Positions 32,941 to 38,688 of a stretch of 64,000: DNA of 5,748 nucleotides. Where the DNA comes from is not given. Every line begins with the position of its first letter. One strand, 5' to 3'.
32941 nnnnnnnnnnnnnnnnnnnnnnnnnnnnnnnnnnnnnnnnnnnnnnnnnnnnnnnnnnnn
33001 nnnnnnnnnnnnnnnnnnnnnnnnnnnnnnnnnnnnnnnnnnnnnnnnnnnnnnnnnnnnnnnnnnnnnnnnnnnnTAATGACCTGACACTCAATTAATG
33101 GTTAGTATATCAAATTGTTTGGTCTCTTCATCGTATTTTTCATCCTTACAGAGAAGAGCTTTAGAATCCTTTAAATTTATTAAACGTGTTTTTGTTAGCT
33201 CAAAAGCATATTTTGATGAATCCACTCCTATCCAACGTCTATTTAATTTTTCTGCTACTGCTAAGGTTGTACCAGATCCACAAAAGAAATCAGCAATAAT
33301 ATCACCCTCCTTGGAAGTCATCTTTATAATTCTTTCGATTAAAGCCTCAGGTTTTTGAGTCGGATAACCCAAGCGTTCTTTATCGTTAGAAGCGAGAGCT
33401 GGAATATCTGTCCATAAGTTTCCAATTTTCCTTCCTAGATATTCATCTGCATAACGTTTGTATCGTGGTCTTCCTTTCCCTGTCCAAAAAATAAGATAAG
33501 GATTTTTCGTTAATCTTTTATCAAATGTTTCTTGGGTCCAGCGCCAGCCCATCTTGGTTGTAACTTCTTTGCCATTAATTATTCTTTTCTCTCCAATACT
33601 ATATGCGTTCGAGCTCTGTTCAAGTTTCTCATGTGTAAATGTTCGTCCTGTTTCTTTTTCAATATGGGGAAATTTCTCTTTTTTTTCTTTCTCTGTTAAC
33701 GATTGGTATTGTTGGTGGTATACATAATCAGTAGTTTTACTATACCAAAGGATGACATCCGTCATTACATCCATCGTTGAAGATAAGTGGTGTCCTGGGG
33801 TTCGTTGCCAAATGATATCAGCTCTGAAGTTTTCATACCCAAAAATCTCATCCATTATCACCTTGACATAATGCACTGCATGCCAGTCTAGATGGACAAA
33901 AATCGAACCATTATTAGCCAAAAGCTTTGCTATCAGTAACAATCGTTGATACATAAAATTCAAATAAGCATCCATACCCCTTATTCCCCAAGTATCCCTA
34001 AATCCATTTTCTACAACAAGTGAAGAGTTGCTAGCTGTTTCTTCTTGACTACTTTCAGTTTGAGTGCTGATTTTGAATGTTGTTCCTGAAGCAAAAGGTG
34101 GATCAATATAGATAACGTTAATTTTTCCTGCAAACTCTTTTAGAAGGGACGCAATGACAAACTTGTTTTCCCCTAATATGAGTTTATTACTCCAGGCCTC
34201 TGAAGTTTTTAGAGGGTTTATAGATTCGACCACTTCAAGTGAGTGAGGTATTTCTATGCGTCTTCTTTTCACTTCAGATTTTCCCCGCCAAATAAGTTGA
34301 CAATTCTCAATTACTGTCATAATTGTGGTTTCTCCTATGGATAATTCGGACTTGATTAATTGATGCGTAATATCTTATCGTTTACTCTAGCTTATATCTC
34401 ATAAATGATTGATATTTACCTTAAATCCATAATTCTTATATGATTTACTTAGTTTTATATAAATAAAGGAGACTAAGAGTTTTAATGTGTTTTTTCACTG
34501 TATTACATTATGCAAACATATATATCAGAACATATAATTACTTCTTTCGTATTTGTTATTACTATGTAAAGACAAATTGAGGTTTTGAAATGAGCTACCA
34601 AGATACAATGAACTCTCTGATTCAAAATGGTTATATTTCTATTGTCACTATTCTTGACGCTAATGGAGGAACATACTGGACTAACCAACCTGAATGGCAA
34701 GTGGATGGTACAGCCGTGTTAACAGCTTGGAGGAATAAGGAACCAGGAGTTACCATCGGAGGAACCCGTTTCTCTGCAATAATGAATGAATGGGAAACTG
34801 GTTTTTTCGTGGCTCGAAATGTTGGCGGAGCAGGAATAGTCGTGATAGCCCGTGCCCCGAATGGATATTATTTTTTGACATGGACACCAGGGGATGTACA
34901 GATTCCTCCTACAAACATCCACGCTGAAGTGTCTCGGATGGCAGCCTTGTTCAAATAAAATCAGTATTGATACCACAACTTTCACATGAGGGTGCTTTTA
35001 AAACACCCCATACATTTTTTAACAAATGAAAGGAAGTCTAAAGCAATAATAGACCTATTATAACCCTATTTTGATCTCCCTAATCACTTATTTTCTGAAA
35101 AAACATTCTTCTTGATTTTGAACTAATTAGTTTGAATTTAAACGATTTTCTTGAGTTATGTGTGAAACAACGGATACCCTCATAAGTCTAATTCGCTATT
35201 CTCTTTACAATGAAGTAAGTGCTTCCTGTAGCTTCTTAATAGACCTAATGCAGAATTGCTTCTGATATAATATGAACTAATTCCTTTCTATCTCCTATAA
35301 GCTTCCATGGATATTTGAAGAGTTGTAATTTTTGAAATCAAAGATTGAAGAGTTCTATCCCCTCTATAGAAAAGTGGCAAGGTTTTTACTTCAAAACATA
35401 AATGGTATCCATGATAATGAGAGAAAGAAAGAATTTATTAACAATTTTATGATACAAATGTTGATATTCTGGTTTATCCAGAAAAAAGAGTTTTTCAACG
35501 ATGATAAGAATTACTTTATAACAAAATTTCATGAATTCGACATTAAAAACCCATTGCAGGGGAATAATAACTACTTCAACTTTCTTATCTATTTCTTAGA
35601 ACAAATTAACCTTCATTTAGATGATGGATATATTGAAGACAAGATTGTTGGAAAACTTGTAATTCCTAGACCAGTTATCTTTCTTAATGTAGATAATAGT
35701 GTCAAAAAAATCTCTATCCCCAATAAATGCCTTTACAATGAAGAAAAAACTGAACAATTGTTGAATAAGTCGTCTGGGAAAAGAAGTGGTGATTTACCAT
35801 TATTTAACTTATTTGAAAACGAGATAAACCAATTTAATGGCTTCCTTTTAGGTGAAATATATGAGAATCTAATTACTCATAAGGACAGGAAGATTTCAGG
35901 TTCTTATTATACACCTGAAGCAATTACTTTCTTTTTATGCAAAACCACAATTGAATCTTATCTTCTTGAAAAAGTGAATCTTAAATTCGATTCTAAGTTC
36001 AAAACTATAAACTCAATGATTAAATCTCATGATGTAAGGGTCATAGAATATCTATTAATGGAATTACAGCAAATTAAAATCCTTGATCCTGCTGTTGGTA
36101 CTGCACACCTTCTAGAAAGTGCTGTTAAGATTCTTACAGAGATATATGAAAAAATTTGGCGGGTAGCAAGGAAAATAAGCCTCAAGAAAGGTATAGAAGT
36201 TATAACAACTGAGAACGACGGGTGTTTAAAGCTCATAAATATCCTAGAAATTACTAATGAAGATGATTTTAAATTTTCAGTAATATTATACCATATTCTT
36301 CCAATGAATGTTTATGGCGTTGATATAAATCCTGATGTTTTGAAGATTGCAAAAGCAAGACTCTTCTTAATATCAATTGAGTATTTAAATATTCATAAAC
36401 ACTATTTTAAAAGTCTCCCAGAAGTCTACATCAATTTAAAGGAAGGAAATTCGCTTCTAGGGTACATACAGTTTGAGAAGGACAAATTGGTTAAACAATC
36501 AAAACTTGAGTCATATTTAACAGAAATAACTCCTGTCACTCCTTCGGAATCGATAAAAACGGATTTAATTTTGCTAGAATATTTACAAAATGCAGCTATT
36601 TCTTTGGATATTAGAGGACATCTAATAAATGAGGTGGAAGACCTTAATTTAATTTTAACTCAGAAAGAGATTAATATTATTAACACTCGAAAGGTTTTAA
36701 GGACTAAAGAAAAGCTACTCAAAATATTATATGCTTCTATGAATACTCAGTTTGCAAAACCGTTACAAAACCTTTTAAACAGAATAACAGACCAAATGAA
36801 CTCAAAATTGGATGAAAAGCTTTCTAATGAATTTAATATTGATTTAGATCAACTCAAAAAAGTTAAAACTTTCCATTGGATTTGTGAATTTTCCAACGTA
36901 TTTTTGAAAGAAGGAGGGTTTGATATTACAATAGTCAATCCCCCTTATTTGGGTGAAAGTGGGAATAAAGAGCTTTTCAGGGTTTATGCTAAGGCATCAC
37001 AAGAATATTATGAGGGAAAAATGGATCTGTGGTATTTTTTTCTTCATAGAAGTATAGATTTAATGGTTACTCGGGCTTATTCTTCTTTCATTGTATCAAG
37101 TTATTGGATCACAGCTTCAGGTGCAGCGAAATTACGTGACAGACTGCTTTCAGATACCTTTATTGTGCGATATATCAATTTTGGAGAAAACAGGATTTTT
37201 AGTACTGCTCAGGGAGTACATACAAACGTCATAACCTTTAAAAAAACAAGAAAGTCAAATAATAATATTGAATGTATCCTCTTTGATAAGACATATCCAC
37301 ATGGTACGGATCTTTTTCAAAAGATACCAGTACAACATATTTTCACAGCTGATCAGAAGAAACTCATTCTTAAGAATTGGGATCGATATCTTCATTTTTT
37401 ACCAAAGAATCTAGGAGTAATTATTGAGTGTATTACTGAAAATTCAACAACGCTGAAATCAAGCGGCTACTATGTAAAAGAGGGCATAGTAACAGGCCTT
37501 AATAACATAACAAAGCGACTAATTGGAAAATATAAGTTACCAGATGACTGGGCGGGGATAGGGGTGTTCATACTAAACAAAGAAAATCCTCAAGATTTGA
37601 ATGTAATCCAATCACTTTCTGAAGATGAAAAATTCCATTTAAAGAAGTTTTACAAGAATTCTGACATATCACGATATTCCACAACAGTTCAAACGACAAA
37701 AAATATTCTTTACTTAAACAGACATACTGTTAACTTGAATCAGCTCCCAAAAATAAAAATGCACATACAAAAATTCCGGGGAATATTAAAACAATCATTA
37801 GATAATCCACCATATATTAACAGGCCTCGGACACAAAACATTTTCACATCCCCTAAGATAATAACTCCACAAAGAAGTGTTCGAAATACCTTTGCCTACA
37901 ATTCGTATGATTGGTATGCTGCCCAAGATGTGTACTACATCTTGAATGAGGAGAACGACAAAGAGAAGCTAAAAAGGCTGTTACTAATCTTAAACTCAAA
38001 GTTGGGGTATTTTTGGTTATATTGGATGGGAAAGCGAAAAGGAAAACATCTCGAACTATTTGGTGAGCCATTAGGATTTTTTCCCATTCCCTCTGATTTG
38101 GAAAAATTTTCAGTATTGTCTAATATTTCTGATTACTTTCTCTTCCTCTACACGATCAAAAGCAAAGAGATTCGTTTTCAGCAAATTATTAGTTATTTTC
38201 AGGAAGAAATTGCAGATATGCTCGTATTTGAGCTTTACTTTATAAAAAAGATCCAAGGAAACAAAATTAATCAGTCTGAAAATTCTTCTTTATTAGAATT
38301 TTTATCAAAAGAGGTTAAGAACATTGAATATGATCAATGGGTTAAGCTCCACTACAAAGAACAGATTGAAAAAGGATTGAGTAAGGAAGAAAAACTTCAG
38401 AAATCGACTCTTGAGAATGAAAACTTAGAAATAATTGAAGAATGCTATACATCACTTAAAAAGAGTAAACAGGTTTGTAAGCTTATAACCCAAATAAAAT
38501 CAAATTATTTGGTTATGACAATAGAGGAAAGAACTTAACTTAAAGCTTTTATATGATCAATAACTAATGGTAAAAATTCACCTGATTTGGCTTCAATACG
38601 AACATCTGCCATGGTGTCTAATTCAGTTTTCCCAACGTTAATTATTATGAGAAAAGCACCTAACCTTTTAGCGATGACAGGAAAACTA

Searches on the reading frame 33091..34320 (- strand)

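Call 45: search_protein_families(library=pfam, proteins=[window:33091-34320:-], max_evalue=0.001)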
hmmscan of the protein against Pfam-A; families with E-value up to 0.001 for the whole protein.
window:33091-34320:- (409 aa): 1 family
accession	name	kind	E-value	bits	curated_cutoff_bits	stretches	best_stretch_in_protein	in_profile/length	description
PF01555.25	N6_N4_Mtase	-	1.4e-47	162.9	26.7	1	67-377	1-220/221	DNA methylase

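Call 81: search_protein_families(library=padloc, proteins=[window:33091-34320:-], max_evalue=0.001)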
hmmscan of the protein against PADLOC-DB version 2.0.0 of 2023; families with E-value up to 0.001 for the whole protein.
window:33091-34320:- (409 aa): 67 families (the best 25 are shown)
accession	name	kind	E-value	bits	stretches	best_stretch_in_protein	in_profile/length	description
PDLC03354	MTase_II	-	1.6e-68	229.7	1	41-384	57-386/425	Type II methyltransferase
PDLC03633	MTase_III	-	3.8e-60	202.2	2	42-204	75-237/616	Type III methyltransferase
PDLC03644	MTase_III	-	5.2e-53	178.6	1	9-380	4-393/542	Type III methyltransferase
PDLC03636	MTase_III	-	4.4e-51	172.3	3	119-228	96-205/575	Type III methyltransferase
PDLC03339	MTase_II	-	1.5e-49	166.8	2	290-401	182-294/399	Type II methyltransferase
PDLC03635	MTase_III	-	3.2e-49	166.3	1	33-380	207-572/708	Type III methyltransferase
PDLC03634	MTase_III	-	3.2e-49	166.3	1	5-354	56-424/621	Type III methyltransferase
PDLC03300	MTase_II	-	6.5e-46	154.7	2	64-204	28-172/302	Type II methyltransferase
PDLC03638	MTase_III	-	4.1e-45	152.4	1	40-379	376-676/816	Type III methyltransferase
PDLC03641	MTase_III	-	7e-42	141.8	1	6-362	65-434/657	Type III methyltransferase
PDLC03632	MTase_III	-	4.9e-38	128.8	2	41-205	159-327/983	Type III methyltransferase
PDLC03371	MTase_II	-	2.3e-37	127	1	58-385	20-257/260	Type II methyltransferase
PDLC03637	MTase_III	-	8.6e-30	101.9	1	7-355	85-434/513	Type III methyltransferase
PDLC03299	MTase_II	-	3.4e-29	100.3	2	298-385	176-262/296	Type II methyltransferase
PDLC03640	MTase_III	-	7.2e-26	88.7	2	13-199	8-202/654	Type III methyltransferase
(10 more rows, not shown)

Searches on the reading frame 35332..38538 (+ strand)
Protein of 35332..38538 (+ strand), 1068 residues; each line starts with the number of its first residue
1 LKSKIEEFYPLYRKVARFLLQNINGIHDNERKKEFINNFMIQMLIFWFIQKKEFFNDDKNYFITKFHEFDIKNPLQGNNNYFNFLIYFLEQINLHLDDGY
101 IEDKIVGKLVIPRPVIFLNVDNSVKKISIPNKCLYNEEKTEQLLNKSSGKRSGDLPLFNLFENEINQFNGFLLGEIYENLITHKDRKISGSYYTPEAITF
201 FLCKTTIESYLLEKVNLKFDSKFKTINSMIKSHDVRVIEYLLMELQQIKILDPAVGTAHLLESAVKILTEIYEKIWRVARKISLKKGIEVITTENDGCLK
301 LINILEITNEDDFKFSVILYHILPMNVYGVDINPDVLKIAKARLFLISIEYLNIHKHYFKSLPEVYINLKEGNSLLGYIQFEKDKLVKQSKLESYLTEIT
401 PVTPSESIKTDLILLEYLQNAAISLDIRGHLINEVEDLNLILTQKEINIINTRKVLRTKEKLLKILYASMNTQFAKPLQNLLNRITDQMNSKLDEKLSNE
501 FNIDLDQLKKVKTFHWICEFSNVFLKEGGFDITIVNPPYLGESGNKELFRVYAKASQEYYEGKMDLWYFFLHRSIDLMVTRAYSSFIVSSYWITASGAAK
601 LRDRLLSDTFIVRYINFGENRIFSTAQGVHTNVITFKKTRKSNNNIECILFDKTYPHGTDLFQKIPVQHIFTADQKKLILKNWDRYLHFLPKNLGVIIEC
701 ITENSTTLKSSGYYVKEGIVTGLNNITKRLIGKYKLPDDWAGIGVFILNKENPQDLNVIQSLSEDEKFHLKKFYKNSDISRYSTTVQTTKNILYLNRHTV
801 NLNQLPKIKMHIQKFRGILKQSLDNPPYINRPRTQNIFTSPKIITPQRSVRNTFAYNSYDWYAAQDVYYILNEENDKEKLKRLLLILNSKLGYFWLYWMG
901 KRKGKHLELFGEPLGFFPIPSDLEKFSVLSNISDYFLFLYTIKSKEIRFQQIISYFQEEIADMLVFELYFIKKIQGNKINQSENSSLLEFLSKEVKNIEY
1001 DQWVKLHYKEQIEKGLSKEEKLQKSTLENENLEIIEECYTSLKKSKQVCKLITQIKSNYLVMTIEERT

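Call 45: search_protein_families(library=pfam, proteins=[window:35332-38538:+], max_evalue=0.001)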
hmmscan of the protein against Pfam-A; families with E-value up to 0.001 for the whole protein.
window:35332-38538:+ (1068 aa): 3 families
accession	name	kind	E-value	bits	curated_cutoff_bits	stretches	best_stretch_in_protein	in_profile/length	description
PF07669.17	Eco57I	-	2e-26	93.5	25.3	1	326-623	2-171/171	Eco57I restriction-modification methylase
PF12950.13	TaqI_C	-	3.4e-07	31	26.5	1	773-918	3-117/118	TaqI-like C-terminal specificity domain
PF20473.4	MmeI_Mtase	-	0.00032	20.4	27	0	235-355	8-93/259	MmeI, DNA-methyltransferase domain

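Call 81: search_protein_families(library=padloc, proteins=[window:35332-38538:+], max_evalue=0.001)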
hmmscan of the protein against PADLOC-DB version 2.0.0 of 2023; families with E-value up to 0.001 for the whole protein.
window:35332-38538:+ (1068 aa): 32 families (the best 25 are shown)
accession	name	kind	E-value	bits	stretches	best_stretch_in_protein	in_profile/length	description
PDLC03612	REase_MTase_IIG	-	2e-44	150.1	1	169-929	431-1195/1247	Type IIG restriction enzyme-methyltransferase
PDLC02643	DrmMI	-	1.6e-21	74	1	181-607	547-951/1347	DrmMI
PDLC02521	PglX|PglXI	-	1.4e-20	70.9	2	491-644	445-595/1174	PglX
PDLC02525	PglX|PglXI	-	2.7e-19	67.2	2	482-636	409-559/607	PglX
PDLC03629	REase_MTase_IIG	-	2.7e-17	59.9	2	472-640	514-690/1182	Type IIG restriction enzyme-methyltransferase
PDLC03604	REase_MTase_IIG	-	2.9e-17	60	2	463-653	470-662/1011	Type IIG restriction enzyme-methyltransferase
PDLC03250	MTase_II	-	4.7e-17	59.9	1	499-906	306-692/775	Type II methyltransferase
PDLC03600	REase_MTase_IIG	-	3.5e-16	56.3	1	500-644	467-610/1205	Type IIG restriction enzyme-methyltransferase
PDLC02638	DrmMI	-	2.6e-15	53.7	1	182-584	547-930/935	DrmMI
PDLC03596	REase_MTase_IIG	-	6.4e-15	52.2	2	489-644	671-825/1148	Type IIG restriction enzyme-methyltransferase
PDLC03248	MTase_II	-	7.8e-13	46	2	501-723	59-291/521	Type II methyltransferase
PDLC02524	PglX|PglXI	-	1.1e-12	45.3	1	457-641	228-404/722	PglX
PDLC03226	MTase_II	-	1.2e-12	45.3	2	525-656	123-253/579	Type II methyltransferase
PDLC03601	REase_MTase_IIG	-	2.3e-12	43.6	1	426-643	569-785/1110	Type IIG restriction enzyme-methyltransferase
PDLC02523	PglX|PglXI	-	9e-12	41.6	1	525-634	557-662/1428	PglX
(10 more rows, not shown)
